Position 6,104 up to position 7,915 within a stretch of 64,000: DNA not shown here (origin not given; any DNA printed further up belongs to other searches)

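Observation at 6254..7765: Stand-alone MOCOS/ABA3-type cysteine-desulfurase domain with a signal peptide and no MOSC domain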

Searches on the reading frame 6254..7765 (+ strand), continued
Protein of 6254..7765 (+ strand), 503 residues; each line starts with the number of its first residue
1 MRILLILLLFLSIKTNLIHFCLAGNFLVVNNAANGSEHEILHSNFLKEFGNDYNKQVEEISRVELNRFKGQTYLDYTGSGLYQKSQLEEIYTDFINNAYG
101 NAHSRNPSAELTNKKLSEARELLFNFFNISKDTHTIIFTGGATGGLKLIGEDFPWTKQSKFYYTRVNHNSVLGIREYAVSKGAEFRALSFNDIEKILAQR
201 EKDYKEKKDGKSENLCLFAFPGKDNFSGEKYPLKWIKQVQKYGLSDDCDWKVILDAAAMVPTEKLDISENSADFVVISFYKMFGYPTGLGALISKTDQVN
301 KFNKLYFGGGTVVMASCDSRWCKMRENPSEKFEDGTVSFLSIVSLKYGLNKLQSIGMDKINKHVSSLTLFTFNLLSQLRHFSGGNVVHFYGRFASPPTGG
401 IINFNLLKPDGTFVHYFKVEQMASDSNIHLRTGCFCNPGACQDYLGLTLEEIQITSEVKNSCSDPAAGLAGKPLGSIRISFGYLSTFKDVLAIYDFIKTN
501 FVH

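Call 66: search_solved_structures(query=A1, max_evalue=1e-20, show_alignments=2)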
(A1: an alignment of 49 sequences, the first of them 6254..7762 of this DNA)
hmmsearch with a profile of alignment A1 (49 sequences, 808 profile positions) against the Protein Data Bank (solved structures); distinct sequences matched with E-value up to 1e-20: 8.
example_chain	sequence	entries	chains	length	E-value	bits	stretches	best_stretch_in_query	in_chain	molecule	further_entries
29aj_D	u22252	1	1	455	1.3e-26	96.6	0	618-775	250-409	Mitochondrial amidoxime-reducing component 1,Endolysin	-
7p41_D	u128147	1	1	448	1.4e-26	96.6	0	616-775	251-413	Mitochondrial amidoxime-reducing component 1,Endolysin,Mitochondrial amidoxime-reducing co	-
6fw2_A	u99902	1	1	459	1.6e-26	96.3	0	618-775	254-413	Mitochondrial amidoxime-reducing component 1,Endolysin,Mitochondrial amidoxime-reducing co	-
6a6e_A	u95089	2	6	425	2.7e-26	95.5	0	226-418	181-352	Cysteine desulfurase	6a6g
8d8s_A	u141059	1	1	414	9.6e-24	87.1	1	76-446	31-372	Cysteine desulfurase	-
5vpr_A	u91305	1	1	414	2.9e-23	85.6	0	252-446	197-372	Cysteine desulfurase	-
4q75_A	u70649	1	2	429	3.9e-21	78.5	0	257-417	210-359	Cysteine desulfurase 2, chloroplastic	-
4q76_A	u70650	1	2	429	6.3e-21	77.8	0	257-416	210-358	Cysteine desulfurase 2, chloroplastic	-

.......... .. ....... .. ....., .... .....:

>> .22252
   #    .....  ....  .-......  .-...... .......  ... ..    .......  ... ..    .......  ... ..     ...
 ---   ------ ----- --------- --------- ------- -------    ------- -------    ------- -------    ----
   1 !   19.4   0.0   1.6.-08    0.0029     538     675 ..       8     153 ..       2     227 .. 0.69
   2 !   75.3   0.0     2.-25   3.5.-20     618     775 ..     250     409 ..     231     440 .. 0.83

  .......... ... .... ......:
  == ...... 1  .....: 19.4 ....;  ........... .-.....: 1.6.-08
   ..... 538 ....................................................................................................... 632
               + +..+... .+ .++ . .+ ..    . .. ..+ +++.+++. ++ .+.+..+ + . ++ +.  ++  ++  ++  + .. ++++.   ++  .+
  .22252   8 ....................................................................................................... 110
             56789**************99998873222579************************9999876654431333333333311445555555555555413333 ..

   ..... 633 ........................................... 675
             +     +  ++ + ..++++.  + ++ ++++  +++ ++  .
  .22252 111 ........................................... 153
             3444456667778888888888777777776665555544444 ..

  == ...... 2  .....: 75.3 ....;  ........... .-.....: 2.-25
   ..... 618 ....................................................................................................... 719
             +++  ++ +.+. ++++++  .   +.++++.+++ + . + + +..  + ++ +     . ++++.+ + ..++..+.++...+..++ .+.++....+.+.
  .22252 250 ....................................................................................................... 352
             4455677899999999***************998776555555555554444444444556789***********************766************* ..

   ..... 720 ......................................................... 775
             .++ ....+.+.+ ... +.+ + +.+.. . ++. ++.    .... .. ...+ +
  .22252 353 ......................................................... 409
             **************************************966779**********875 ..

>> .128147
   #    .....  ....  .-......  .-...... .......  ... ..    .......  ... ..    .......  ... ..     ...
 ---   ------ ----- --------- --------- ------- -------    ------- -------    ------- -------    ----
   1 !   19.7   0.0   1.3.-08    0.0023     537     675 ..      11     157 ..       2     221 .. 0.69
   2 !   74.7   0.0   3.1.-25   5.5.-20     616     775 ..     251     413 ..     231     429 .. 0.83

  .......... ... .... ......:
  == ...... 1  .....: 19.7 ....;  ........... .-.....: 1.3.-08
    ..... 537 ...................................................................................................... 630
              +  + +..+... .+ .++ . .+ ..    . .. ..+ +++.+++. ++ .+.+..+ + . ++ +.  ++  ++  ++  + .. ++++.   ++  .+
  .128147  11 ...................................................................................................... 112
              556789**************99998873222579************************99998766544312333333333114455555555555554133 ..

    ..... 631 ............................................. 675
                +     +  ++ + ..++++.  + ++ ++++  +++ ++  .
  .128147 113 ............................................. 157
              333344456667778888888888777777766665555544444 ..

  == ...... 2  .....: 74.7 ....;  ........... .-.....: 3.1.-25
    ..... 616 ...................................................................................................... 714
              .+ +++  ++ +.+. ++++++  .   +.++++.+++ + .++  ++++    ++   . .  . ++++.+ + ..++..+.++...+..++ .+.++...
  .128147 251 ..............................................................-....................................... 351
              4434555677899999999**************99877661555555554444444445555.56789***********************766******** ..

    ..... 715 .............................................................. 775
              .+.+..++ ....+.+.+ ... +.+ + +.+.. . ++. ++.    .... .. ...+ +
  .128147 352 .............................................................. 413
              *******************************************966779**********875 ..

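Call 67: search_solved_structures(query=A2, max_evalue=1e-15, show_alignments=2)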
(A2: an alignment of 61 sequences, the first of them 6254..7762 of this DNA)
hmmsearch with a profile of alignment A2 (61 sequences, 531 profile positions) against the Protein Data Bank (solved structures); distinct sequences matched with E-value up to 1e-15: 32.
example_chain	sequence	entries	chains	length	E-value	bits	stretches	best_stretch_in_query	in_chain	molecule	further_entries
8d8s_A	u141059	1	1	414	2.7e-26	95.5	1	90-461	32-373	Cysteine desulfurase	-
6a6e_A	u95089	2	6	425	6.2e-26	94.3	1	242-433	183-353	Cysteine desulfurase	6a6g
5vpr_A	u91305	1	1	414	1.3e-23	86.7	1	87-461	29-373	Cysteine desulfurase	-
4q75_A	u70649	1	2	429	1.2e-22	83.5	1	90-471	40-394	Cysteine desulfurase 2, chloroplastic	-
1t3i_A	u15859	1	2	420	2.4e-22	82.5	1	90-460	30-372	Probable cysteine desulfurase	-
4q76_A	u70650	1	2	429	6.5e-22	81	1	90-431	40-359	Cysteine desulfurase 2, chloroplastic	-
6mrh_A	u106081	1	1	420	4.5e-20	75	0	267-461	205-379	Cysteine desulfurase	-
7rrn_A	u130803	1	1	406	5.1e-20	74.8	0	267-461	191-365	Cysteine desulfurase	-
6mre_A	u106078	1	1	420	5.6e-20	74.6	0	267-461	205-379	Cysteine desulfurase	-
6mri_A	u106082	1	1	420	5.8e-20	74.6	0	267-461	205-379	Cysteine desulfurase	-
1c0n_A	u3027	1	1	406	6.7e-20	74.4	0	267-460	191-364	PROTEIN (CSDB PROTEIN)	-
7e6d_A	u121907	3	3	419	8.9e-20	74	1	88-461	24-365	Cysteine desulfurase SufS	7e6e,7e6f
6ndn_A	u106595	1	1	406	9.6e-20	73.9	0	267-461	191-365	Cysteine desulfurase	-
5db5_A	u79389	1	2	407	9.7e-20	73.9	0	267-461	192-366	Cysteine desulfurase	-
1i29_A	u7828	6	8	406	9.8e-20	73.8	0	267-461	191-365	CSDB | Selenocysteine lyase | Cysteine desulfurase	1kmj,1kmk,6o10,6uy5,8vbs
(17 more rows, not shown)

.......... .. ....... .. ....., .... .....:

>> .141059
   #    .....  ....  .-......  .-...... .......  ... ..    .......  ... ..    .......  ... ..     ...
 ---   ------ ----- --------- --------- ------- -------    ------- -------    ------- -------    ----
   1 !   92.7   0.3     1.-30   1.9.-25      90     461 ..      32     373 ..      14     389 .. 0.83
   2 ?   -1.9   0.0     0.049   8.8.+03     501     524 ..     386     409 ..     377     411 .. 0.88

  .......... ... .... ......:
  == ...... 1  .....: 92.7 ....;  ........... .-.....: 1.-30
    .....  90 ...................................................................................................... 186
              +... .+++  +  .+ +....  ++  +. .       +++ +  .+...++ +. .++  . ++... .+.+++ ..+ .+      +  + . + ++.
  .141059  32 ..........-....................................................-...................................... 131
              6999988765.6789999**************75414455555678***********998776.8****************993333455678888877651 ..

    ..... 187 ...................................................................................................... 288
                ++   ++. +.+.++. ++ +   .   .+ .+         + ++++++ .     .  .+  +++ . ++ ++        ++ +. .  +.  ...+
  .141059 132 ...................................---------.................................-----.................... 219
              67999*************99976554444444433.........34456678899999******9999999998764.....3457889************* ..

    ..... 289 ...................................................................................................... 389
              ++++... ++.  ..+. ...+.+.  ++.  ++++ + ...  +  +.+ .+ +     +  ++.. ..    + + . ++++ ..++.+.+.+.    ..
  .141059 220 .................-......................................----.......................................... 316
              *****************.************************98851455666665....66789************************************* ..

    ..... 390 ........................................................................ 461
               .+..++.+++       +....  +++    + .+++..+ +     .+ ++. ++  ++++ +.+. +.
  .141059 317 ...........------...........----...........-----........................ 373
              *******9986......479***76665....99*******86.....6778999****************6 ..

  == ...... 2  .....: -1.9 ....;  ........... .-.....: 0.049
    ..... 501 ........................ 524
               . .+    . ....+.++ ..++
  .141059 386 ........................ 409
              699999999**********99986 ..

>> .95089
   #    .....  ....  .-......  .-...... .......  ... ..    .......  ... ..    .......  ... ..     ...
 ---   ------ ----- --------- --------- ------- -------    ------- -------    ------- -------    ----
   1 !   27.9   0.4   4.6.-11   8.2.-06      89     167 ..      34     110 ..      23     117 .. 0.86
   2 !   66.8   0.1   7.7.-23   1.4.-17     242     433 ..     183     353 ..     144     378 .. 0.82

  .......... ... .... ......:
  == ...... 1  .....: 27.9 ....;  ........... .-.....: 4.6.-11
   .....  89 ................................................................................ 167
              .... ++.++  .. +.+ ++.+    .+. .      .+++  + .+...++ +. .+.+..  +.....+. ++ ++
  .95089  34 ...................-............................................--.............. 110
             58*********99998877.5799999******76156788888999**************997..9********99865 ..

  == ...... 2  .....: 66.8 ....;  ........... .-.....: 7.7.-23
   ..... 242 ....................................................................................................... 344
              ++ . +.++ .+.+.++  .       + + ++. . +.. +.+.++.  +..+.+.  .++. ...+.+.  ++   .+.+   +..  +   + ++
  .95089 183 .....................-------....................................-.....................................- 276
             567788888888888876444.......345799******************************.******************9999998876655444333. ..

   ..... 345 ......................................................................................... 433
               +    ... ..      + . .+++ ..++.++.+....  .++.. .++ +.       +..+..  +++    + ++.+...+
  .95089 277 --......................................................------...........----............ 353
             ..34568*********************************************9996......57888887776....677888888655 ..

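Call 72: find_related_loci(query=A2, collection=genome_contigs, flank=6000)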
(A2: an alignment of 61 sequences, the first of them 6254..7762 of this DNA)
Query A2 (503 aa) in genome_contigs; peptide patterns used: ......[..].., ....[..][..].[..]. (x = any residue, [..] = any of these).
600 stretches matched a pattern (row limit reached: there are more); 599 encode a relative of the query (tblastn E <= 1e-3); the best 80 are kept; 80 distinct loci.
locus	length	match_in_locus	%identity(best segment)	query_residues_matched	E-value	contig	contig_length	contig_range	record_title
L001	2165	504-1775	40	70-498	2e-107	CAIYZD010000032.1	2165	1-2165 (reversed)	MAG: uncultured Geobacteraceae bacterium isolate MJ-2014_bin-1737 genome assembly, contig: bin-1737:032/854, whole genom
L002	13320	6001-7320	39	56-499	1e-99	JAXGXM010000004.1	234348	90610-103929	MAG: Anaerolineaceae bacterium isolate AnMBR.bin490 bin490_4, whole genome shotgun sequence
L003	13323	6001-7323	38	54-498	6e-99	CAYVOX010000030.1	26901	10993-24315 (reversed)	MAG TPA_asm: uncultured Anaerolineaceae bacterium isolate binchicken_co22_236 genome assembly, contig: NODE_1904_length_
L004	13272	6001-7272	38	70-498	1e-98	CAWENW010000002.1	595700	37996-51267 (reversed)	MAG: uncultured Chloroflexia bacterium isolate MFD02579.bin.2.12 genome assembly, contig: contig_11988, whole genome sho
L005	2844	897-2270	37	42-499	4e-101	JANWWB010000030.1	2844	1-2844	MAG: Anaerolineales bacterium isolate SKYG130 k141_774894, whole genome shotgun sequence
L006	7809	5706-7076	37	42-498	3e-97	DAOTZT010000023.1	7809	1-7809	MAG TPA_asm: Anaerolineales bacterium isolate H6_556 k131_1723894, whole genome shotgun sequence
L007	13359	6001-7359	38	43-497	2e-97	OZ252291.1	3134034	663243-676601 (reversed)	MAG: Gemmatimonadales bacterium isolate 1a75408a-c806-4ed8-8116-707dc2be45c1 genome assembly, chromosome: 1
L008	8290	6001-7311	38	56-498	3e-97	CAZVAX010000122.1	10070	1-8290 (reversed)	MAG TPA_asm: uncultured Anaerolineaceae bacterium isolate binchicken_co274_319 genome assembly, contig: NODE_16261_lengt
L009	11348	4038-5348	38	56-498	2e-97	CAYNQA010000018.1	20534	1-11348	MAG TPA_asm: uncultured Anaerolineaceae bacterium isolate binchicken_co118_327 genome assembly, contig: NODE_2611_length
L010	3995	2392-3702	38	57-496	9e-98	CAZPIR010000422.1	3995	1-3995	MAG TPA_asm: uncultured Anaerolineaceae bacterium isolate SRP272421_co4_372 genome assembly, contig: NODE_86382_length_3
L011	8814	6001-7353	41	42-499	6e-97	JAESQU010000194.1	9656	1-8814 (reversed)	MAG: SAR324 cluster bacterium isolate NORP237 CoAssembly_3701902, whole genome shotgun sequence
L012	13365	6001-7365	38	44-499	5e-97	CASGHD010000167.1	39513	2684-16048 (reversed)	MAG: uncultured Anaerolineales bacterium isolate KLAP176 genome assembly, contig: KLAP176_13165, whole genome shotgun se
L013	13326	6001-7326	38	54-498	4e-97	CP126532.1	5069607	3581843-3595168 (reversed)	MAG: Ktedonobacterales bacterium isolate bin_006 chromosome, complete genome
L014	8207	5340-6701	38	37-498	6e-97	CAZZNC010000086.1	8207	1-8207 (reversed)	MAG TPA_asm: uncultured Anaerolineaceae bacterium isolate binchicken_co67_75 genome assembly, contig: NODE_9896_length_8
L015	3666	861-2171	37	56-498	8e-98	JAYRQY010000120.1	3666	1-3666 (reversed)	MAG: Anaerolineaceae bacterium isolate XM1_ASGE3bin.16 k141_690518, whole genome shotgun sequence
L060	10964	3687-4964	39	69-497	7e-94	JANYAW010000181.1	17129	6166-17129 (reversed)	MAG: Rhodocyclaceae bacterium isolate GL140_5_metabat_387 GL140_5_k141_890400, whole genome shotgun sequence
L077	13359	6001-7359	38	43-498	4e-93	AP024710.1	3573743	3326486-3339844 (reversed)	Leptolinea sp. HRD-7 DNA, complete genome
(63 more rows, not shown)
